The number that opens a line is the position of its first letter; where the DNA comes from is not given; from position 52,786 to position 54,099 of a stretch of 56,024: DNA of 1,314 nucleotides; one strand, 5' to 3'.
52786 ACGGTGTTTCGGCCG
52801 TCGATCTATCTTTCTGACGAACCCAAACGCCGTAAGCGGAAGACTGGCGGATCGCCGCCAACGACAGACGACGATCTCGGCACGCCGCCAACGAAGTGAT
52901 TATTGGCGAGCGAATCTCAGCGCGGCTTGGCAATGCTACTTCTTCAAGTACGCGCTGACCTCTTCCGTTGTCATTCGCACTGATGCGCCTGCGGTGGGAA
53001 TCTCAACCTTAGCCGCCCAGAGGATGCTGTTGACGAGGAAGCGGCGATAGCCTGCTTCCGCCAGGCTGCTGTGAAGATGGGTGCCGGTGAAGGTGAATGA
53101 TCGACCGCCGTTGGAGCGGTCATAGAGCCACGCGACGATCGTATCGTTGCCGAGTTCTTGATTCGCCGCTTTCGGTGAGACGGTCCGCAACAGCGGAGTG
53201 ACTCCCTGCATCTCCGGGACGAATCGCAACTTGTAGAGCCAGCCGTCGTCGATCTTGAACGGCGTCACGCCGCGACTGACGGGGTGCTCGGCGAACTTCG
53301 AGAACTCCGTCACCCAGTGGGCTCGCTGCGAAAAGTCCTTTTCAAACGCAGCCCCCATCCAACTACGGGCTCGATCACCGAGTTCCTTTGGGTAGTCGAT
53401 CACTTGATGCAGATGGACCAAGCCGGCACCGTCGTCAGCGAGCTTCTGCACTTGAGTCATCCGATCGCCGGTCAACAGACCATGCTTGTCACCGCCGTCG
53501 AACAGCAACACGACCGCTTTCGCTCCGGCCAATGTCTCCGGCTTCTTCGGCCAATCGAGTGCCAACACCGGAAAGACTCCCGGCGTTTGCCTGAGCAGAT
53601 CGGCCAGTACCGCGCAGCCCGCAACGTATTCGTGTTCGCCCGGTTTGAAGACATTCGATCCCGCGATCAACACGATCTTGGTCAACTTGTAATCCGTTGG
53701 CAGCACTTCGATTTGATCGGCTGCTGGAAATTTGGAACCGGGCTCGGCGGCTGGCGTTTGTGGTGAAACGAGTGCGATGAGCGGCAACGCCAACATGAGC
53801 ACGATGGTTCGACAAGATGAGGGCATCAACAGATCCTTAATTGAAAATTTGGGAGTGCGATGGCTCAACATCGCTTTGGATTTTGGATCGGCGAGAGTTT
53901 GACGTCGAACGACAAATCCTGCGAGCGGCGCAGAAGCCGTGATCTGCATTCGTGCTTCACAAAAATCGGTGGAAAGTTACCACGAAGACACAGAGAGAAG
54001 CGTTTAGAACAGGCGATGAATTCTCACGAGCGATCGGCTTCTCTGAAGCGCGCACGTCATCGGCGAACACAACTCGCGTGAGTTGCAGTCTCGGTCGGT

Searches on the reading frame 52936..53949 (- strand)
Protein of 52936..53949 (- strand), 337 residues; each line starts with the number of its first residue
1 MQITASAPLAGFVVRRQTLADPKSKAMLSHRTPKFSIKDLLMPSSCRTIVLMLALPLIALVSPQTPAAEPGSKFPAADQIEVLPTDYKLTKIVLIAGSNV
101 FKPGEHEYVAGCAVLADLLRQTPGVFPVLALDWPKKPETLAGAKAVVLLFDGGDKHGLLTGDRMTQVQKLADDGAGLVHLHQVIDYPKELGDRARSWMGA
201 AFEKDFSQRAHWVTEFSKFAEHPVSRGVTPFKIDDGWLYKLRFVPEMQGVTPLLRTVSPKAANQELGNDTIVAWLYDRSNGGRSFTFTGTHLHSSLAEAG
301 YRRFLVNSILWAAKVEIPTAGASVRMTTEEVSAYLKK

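Call 89: find_encoding_contigs(protein=window:52936-53949:-, flank=10000, max_places=3)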
Protein window:52936-53949:- (337 aa): no gene with exactly this product is on record in the collection.
